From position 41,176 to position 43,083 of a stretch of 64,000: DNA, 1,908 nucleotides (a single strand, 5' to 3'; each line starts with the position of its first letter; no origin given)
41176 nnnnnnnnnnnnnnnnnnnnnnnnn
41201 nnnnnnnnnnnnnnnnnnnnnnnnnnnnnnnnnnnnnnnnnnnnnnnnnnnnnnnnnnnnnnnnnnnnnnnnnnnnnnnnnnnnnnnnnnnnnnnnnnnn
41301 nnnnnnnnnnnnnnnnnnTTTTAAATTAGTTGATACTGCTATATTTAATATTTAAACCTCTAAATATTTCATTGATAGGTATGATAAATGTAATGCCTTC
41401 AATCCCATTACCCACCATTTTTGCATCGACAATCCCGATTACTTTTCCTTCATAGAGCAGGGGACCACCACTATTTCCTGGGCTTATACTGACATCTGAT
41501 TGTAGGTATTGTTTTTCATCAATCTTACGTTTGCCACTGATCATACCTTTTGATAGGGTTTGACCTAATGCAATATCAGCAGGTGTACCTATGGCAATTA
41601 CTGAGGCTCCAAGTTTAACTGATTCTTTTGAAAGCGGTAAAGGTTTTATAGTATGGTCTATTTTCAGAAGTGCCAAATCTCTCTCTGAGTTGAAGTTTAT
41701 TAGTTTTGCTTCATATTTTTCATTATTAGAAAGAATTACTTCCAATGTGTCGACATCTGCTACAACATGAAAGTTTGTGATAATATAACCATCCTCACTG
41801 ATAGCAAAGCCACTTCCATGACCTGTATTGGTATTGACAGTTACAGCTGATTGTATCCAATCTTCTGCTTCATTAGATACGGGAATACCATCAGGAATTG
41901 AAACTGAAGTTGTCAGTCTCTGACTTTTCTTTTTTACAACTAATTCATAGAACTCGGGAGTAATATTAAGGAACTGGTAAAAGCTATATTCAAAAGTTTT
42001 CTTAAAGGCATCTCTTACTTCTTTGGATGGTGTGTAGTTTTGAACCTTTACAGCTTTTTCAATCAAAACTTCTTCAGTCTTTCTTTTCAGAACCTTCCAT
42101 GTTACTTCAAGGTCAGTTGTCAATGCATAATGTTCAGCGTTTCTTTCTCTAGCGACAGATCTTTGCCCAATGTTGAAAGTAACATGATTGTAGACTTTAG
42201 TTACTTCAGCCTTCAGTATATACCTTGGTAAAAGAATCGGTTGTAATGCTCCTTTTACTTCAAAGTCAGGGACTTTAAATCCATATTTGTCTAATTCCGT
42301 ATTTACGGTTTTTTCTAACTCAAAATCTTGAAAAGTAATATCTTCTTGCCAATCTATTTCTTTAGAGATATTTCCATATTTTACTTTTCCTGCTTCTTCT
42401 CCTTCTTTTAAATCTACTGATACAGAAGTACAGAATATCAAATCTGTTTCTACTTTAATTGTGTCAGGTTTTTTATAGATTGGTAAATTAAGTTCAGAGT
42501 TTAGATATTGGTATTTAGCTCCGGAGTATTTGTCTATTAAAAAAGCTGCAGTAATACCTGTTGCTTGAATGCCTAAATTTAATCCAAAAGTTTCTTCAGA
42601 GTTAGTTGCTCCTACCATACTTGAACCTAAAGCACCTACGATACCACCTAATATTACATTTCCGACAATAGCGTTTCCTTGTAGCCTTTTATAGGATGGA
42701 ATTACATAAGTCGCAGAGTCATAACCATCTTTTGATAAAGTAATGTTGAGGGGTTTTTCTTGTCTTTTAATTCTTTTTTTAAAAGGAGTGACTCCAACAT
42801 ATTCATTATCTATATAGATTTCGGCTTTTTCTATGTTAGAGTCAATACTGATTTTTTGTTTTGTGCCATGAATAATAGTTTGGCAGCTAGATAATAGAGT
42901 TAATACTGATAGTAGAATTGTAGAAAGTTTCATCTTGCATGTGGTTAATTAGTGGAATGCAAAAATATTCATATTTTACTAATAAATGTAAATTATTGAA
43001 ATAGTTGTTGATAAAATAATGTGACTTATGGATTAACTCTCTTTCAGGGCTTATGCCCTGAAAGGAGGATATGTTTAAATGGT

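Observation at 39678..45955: Two tandem PEGA-trypsin lipoprotein proteases in the SusD position behind a SusC-like receptor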

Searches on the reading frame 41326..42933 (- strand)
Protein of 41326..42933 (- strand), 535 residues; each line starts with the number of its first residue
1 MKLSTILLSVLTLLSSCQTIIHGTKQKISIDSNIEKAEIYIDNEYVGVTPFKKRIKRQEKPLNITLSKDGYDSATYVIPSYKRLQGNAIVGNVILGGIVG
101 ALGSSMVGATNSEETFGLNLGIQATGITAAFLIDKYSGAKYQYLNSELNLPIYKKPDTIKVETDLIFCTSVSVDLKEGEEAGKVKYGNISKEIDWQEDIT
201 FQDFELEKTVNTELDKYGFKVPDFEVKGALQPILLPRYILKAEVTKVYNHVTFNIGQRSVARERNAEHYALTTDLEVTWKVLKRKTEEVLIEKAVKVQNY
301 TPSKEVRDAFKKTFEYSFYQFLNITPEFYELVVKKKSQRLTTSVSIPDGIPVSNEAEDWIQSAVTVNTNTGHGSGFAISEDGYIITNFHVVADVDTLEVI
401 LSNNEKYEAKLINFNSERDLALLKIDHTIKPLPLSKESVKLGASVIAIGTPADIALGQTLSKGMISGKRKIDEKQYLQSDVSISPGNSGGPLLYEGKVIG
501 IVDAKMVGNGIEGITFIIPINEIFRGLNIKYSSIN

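Call 4: search_protein_families(library=pfam, proteins=[window:41326-42933:-], max_evalue=0.01)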
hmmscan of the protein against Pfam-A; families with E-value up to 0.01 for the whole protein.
window:41326-42933:- (535 aa): 3 families
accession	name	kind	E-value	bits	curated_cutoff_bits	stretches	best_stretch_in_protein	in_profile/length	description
PF13365.12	Trypsin_2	-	1.2e-28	101.1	27.6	1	373-501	1-144/144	Trypsin-like peptidase domain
PF00089.32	Trypsin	-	1.9e-14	54.5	20.6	1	362-522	16-215/220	Trypsin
PF08308.17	PEGA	-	1.9e-06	28.1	20.8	1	27-75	3-50/71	PEGA domain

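Call 5: search_protein_families(library=ncbifam, proteins=[window:41326-42933:-], max_evalue=0.01)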
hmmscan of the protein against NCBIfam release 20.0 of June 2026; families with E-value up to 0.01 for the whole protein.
window:41326-42933:- (535 aa): 13 families
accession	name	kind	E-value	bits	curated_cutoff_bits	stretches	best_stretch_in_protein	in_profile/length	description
TIGR02037.1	degP_htrA_DO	subfamily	1.3e-39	136.4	416.2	1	365-523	54-220/434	Do family serine endopeptidase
NF047968.1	SerProtHtrA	equivalog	3.1e-32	112.3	470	1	365-521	81-247/357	serine protease HtrA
NF041521.1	HhoA_HhoB_HtrA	equivalog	7.3e-30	104.4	450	1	364-523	50-216/335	HhoA/HhoB/HtrA family serine endopeptidase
TIGR02038.1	protease_degS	equivalog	3.5e-28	98.8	422.95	1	370-521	77-237/351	outer membrane-stress sensor serine endopeptidase DegS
NF008147.1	PRK10898.1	equivalog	1.6e-26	93.3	408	1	369-521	76-238/352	outer membrane-stress sensor serine endopeptidase DegS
NF040960.1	MamE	equivalog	1.7e-24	86.4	800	1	370-523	121-286/659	magnetosome formation protease MamE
NF007526.1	PRK10139.1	equivalog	7.2e-21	74.4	756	1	369-521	89-250/456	serine endoprotease DegQ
NF033740.0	MarP_fam_protase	equivalog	2.4e-20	72.9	250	1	369-508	209-357/390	MarP family serine protease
NF008189.1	PRK10942.1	equivalog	3.2e-18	65.4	720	1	371-522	113-273/477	serine endoprotease DegP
NF050055.1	SerProtHtrAMycob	equivalog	1.9e-16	60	800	1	362-523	214-399/502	serine protease HtrA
NF053637.1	SerProtHtrAspr2045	equivalog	6.7e-15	54.9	650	1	373-524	105-276/394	serine protease HtrA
NF040961.1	MamO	equivalog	1.1e-09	37.2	800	1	362-510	89-248/648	magnetosome protein MamO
NF041810.1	Avs1b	equivalog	7.2e-05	20.1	1500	1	361-485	8-139/1931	AVAST type 1 anti-phage system protease Avs1b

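Call 10: find_homologous_proteins(query=window:41326-42933:-, max_evalue=0.00001)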
Query window:41326-42933:- (535 aa): 5510 proteins with E <= 0.00001 among 8000 candidates; the best 120 are listed.
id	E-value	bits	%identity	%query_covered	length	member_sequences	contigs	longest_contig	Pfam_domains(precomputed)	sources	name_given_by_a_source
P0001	0.0e+0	1170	100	100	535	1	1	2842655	PF13365.13,PF08308.18,PF00089.33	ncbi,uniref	ncbi:trypsin-like peptidase domain-containing protein [Limibacter armeniacum]|uniref:S1C family seri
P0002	1.7e-174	599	54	100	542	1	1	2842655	PF13365.13,PF08308.18,PF00089.33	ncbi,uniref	ncbi:trypsin-like peptidase domain-containing protein [Limibacter armeniacum]|uniref:trypsin-like pe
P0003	1.2e-68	250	35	97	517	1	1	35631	PF13365.13,PF10459.16,PF00089.33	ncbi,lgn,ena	-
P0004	8.9e-67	244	33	98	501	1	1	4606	PF13365.13,PF08308.18,PF00089.33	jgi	jgi:hypothetical protein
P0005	1.7e-64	237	31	98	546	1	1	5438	PF13365.13,PF10459.16,PF00089.33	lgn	-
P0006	1.7e-62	230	33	97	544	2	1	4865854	PF13365.13,PF00089.33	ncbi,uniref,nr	ncbi:trypsin-like peptidase domain-containing protein [Hymenobacter sp. J193]|uniref:S1C family seri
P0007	1.1e-57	214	31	99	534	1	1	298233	PF13365.13,PF00089.33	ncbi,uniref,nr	ncbi:S1C family serine protease [Hymenobacter sp. CRA2]|uniref:S1C family serine protease n=1 Tax=Hy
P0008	1.0e-56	211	28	99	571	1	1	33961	PF13365.13,PF00089.33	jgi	jgi:serine protease Do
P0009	1.4e-55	207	31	96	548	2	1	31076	PF13365.13,PF00089.33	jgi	jgi:serine protease Do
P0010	1.1e-54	204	31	99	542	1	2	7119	PF13365.13,PF00089.33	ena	-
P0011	3.3e-54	203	35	70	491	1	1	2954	PF13365.13,PF10459.16,PF00089.33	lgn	-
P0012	1.8e-53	200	30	98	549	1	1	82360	PF13365.13,PF00089.33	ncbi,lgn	ncbi:MAG: trypsin-like peptidase domain-containing protein [Janthinobacterium lividum]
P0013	1.8e-53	200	29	98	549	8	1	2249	PF13365.13,PF00089.33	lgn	-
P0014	2.8e-53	200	33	70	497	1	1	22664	PF13365.13,PF00089.33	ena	-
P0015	8.3e-53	198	30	99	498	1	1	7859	PF13365.13,PF00089.33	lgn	-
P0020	8.3e-51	191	29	98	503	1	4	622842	PF13365.13,PF08308.18,PF00089.33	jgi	jgi:serine protease Do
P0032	1.1e-48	184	31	99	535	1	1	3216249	PF13365.13,PF00089.33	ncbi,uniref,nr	ncbi:S1C family serine protease [Persicobacter psychrovividus]|uniref:PEGA domain-containing protein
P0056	1.2e-46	178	30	98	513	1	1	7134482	PF13365.13,PF00089.33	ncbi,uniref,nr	ncbi:S1C family serine protease [Catalinimonas niigatensis]|uniref:S1C family serine protease n=1 Ta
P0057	1.3e-46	178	29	99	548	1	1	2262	PF13365.13,PF08308.18,PF10459.16,PF00089.33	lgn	-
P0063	4.0e-46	176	29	98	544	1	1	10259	PF13365.13,PF08308.18,PF00089.33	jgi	jgi:hypothetical protein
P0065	5.0e-46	176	45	40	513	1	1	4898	PF13365.13,PF08308.18,PF10459.16,PF00089.33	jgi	jgi:serine protease Do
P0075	1.1e-45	175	30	98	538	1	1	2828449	PF13365.13,PF00089.33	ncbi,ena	-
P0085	2.9e-45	173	34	65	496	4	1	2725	PF13365.13,PF08308.18,PF00089.33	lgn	-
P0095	1.0e-44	171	52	32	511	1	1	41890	PF13365.13,PF08308.18,PF10459.16,PF00089.33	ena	-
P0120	6.1e-44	169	28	99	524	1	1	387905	PF13365.13,PF00089.33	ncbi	-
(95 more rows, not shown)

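Call 13: find_related_loci(query=A1, collection=genome_contigs, flank=8000)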
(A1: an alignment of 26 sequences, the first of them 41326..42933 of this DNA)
Query A1 (535 aa) in genome_contigs; peptide patterns used: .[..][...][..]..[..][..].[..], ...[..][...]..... (x = any residue, [..] = any of these).
600 stretches matched a pattern (row limit reached: there are more); 595 encode a relative of the query (tblastn E <= 1e-3); the best 80 are kept; 80 distinct loci.
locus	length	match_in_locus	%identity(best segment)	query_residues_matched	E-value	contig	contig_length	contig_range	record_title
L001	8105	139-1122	32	193-527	9e-41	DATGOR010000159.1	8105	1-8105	MAG TPA_asm: Vicingaceae bacterium isolate SMAG_U10374 k141_3255268, whole genome shotgun sequence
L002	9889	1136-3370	40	10-532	1e-41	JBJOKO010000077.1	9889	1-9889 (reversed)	MAG: Bacteroidota bacterium isolate sycamorecreek_2019_sw_WHONDRS-S19S_0028_A_bin.1 scaffold_0001550, whole genome shotg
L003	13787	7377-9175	46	327-533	8e-39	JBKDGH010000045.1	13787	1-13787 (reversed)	MAG: Flavobacteriales bacterium isolate samp_2115_metabat2_310 samp_2115_551668, whole genome shotgun sequence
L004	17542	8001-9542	28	5-531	1e-38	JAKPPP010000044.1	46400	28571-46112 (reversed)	MAG: Bacteroidota bacterium isolate JPNA_maxbin.133 k141_1621622, whole genome shotgun sequence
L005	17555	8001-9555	45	7-532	2e-38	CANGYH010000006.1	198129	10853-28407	MAG: Cytophagaceae bacterium isolate RE-18aug17-75 genome assembly, contig: RE-18aug17-C62, whole genome shotgun sequenc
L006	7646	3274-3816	40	360-532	2e-31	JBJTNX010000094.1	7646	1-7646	MAG: Sphingomonadales bacterium isolate samp_4450_metadecoder_1184 samp_4450_802659, whole genome shotgun sequence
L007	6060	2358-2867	44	368-524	7e-31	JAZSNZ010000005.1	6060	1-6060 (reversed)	MAG: Acutalibacteraceae bacterium isolate T1900044549_TS20190015.MAGScoT_cleanbin_000086 SGB_199_k141_886642, whole geno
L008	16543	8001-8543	39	360-532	5e-29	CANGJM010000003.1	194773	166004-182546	MAG: Flavobacteriales bacterium isolate Jr-28jun17-195 genome assembly, contig: Jr-28jun17-C54, whole genome shotgun seq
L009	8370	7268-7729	44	371-521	4e-29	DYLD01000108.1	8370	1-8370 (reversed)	MAG TPA_asm: Syntrophus aciditrophicus isolate SulCav_AS07-7_52_56 SulCav_AS07_7_8161_length_8370_cov_26_031630, whole g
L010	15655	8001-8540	39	360-531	1e-28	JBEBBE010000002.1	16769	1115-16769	MAG: Bacteroidota bacterium isolate arikareeriver_2019_sw_WHONDRS-S19S_0023_B_bin.56 scaffold_1617026, whole genome shot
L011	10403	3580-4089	43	369-525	1e-28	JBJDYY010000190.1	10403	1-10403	MAG: Candidatus Avispirillum sp. isolate PUUB40_bin.046 NODE_5821_length_10403_cov_7.791651, whole genome shotgun sequen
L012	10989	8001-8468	45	373-521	1e-27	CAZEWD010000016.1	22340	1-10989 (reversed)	MAG TPA_asm: uncultured Candidatus Binatia bacterium isolate SRP263991_co5_163 genome assembly, contig: NODE_4609_length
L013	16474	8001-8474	44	371-521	2e-27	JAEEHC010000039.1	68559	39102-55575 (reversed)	MAG: Erysipelotrichaceae bacterium isolate Tb.RUG.113 k141_4551635_flag=0_multi=25.3642_len=68559, whole genome shotgun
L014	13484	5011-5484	45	371-521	1e-27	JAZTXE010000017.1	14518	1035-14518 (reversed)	MAG: Eubacteriales bacterium isolate T1900045331_YK20190020.MAGScoT_cleanbin_000012 SGB_6525_k141_1592478, whole genome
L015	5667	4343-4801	42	373-521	4e-27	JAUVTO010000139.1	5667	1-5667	MAG: Desulfobacterales bacterium isolate CSMAG_768 CSMAG_768_k141_83703_length_5667_cov_12.5147, whole genome shotgun se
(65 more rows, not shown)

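Call 15: find_encoding_contigs(protein=P0003, flank=8000, max_places=2)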
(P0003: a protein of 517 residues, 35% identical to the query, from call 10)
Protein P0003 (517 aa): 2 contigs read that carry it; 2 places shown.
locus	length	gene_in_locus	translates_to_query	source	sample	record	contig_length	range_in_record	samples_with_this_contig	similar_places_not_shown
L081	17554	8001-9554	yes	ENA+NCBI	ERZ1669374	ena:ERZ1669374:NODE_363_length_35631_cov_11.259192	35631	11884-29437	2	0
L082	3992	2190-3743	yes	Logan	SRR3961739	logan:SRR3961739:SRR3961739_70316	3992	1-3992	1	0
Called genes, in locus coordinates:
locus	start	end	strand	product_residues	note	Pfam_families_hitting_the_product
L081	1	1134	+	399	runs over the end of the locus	PF00108:Thiolase_N, PF02803:Thiolase_C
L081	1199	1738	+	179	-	-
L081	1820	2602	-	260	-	PF00072:Response_reg, PF04397:LytTR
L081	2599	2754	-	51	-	-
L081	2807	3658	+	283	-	PF13505:OMP_b-brl (weak), PF00593:TonB_dep_Rec_b-barrel (weak), PF13568:OMP_b-brl_2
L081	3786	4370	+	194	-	-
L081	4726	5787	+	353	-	PF21016:RlmN_N, PF04055:Radical_SAM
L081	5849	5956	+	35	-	-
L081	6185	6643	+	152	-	-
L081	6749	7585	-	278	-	-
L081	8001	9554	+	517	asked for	PF10459:Peptidase_S46 (faint), PF00089:Trypsin, PF13365:Trypsin_2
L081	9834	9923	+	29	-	-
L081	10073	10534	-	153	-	-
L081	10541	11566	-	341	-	PF04389:Peptidase_M28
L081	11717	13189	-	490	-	PF01406:tRNA-synt_1e, PF09334:tRNA-synt_1g (faint), PF09190:DALR_2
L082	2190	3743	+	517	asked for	PF10459:Peptidase_S46 (faint), PF00089:Trypsin, PF13365:Trypsin_2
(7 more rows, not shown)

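Call 16: find_encoding_contigs(protein=P0006, flank=8000, max_places=2)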
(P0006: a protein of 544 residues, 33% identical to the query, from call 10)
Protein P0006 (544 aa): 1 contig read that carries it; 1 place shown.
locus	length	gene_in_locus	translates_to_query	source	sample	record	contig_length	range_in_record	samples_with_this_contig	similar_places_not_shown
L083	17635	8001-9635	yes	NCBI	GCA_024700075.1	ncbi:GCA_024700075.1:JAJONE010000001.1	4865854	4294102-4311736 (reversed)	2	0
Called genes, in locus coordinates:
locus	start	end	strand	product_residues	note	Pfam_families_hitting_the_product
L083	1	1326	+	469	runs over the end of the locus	PF07690:MFS_1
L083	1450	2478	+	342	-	PF01565:FAD_binding_4, PF02873:MurB_C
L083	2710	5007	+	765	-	PF18942:DUF5689 (weak), PF13091:PLDc_2, PF18962:Por_Secre_tail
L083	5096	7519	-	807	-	PF00488:MutS_V, PF20297:MSSS (weak), PF01713:Smr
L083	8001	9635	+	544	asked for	PF00089:Trypsin, PF13365:Trypsin_2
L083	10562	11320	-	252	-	PF09674:DUF2400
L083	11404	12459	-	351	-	PF01476:LysM, PF23473:LysM3_LYK4_5 (faint), PF01476:LysM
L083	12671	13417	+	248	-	PF02348:CTP_transf_3, PF12804:NTP_transf_3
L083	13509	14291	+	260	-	PF13340:DUF4096, PF01609:DDE_Tnp_1, PF13586:DDE_Tnp_1_2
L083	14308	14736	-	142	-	PF07784:DUF1622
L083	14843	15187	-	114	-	PF01253:SUI1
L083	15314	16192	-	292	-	PF00781:DAGK_cat, PF19279:YegS_C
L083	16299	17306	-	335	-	PF00044:Gp_dh_N, PF02800:Gp_dh_C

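Call 17: find_encoding_contigs(protein=P0032, flank=8000, max_places=2)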
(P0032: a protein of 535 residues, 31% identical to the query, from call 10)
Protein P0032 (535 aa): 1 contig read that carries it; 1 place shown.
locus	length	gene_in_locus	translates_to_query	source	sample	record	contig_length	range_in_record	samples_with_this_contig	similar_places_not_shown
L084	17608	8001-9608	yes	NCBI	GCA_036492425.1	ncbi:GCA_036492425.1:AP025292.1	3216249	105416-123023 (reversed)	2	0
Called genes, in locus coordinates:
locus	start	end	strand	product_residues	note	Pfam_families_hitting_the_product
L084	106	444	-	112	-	-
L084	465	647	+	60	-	-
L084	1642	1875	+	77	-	-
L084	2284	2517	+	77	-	-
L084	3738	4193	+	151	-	-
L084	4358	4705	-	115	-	-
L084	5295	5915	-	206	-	PF04116:FA_hydroxylase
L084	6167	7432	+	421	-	PF00180:Iso_dh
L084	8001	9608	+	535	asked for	PF00089:Trypsin, PF13365:Trypsin_2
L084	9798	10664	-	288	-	PF00106:adh_short, PF08659:KR, PF13561:adh_short_C2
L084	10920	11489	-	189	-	PF00440:TetR_N, PF16295:TetR_C_10, PF22604:TetR_HI_0893_C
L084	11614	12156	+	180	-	PF10604:Polyketide_cyc2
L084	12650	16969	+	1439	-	PF00929:RNase_T, PF02811:PHP, PF07733:DNA_pol3_alpha, PF17657:DNA_pol3_finger, PF14579:HHH_6, PF01336:tRNA_anti-codon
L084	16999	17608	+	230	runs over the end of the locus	-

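Call 19: find_encoding_contigs(protein=P0056, flank=8000, max_places=1)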
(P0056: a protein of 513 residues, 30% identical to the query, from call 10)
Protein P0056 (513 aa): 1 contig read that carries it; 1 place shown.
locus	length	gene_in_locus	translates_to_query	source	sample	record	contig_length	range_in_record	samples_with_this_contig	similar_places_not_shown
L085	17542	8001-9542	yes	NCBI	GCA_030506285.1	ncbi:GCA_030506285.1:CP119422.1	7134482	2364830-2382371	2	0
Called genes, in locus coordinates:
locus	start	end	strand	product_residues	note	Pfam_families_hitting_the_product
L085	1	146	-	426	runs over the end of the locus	PF00005:ABC_tran, PF13304:AAA_21 (faint), PF14524:Wzt_C (weak)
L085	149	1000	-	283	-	PF01061:ABC2_membrane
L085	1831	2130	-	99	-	PF01541:GIY-YIG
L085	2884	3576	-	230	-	PF14848:HU-DNA_bdg, PF14734:DUF4469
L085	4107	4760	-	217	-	-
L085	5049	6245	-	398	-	PF01041:DegT_DnrJ_EryC1, PF01212:Beta_elim_lyase (weak)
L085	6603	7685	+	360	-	PF00534:Glycos_transf_1, PF13692:Glyco_trans_1_4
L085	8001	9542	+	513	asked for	PF00089:Trypsin, PF13365:Trypsin_2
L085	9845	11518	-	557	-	-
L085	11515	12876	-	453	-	-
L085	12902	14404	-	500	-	PF02321:OEP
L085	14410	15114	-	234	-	PF00072:Response_reg, PF04397:LytTR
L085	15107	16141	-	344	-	PF06580:His_kinase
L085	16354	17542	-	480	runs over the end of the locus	PF02113:Peptidase_S13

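Call 20: find_encoding_contigs(protein=P0020, flank=8000, max_places=1)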
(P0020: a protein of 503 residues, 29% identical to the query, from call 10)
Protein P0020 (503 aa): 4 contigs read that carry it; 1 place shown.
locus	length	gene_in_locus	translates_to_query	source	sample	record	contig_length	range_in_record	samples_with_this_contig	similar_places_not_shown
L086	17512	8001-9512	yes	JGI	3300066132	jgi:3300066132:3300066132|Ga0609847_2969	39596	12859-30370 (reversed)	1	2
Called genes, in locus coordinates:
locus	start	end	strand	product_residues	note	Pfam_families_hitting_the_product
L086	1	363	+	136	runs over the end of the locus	PF01872:RibD_C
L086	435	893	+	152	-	PF01872:RibD_C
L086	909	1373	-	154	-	-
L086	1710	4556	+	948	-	PF13620:CarboxypepD_reg, PF13715:CarbopepD_reg_2, PF07715:Plug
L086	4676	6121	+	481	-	PF18962:Por_Secre_tail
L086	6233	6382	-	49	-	-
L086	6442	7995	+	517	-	-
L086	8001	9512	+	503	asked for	PF08308:PEGA (weak), PF00089:Trypsin, PF13365:Trypsin_2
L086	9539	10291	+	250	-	-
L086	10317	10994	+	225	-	-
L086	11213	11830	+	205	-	PF12099:DUF3575 (weak)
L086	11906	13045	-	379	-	PF02771:Acyl-CoA_dh_N, PF02770:Acyl-CoA_dh_M, PF00441:Acyl-CoA_dh_1, PF22924:ACOX_C_alpha1 (faint), PF08028:Acyl-CoA_dh_2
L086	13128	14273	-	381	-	PF01544:CorA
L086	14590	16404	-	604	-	PF00009:GTP_EFTU, PF01926:MMR_HSR1 (weak), PF22042:EF-G_D2, PF03144:GTP_EFTU_D2, PF00679:EFG_C, PF21018:BipA_C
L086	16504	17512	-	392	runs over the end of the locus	PF00578:AhpC-TSA (weak), PF08534:Redoxin, PF13905:Thioredoxin_8 (weak)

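Call 26: predict_structure(alignment_id=A1)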
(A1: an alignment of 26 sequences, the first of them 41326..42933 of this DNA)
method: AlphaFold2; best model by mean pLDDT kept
length: 535 residues; sequences in the alignment: 26
mean_pLDDT: 83.2   pTM: 0.60
mean pLDDT of the five models: 83.2, 81.2, 80.8, 80.4, 79.4
residues with pLDDT >= 90: 262; 70-90: 161; 50-70: 92; < 50: 20
segments of 3 or more residues with pLDDT < 50: 226-231, 259-261, 263-265, 337-339, 508-511
pLDDT, mean of each block of 10 residues (from residue 1): 65 63 89 96 96 93 94 91 65 59 55 62 65 80 89 92 89 95 86 93 94 93 58 76 96 64 57 96 89 96 84 95 92 64 77 88 90 93 93 84 93 88 93 88 92 87 90 83 81 94 66 78 88 65
secondary structure, 60 per line:
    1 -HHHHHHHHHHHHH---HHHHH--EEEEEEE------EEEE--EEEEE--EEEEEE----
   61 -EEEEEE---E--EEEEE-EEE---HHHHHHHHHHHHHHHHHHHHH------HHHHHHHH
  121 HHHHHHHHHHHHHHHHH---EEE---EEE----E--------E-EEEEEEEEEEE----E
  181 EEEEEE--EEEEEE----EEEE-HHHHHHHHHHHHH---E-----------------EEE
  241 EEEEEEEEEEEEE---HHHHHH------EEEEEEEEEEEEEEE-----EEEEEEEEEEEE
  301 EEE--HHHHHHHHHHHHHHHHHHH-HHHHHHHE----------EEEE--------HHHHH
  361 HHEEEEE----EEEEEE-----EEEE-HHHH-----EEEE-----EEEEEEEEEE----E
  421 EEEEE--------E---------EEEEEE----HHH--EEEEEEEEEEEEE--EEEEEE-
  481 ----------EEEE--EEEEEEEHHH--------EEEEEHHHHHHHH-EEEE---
elements in order: H2-14 H18-22 E25-31 E38-41 E44-48 E51-56 E62-67 E74-78 E80-82 H86-106 H113-137 E141-143 E147-149 E165-175 E180-186 E189-194 E199-202 H204-216 E238-253 H257-262 E269-283 E289-303 H306-324 H326-332 E344-347 H356-362 E363-367 E372-377 E383-386 H388-391 E397-400 E406-415 E420-425 E444-449 E459-471 E474-479 E491-494 E497-503 E515-519 H520-527 E529-532
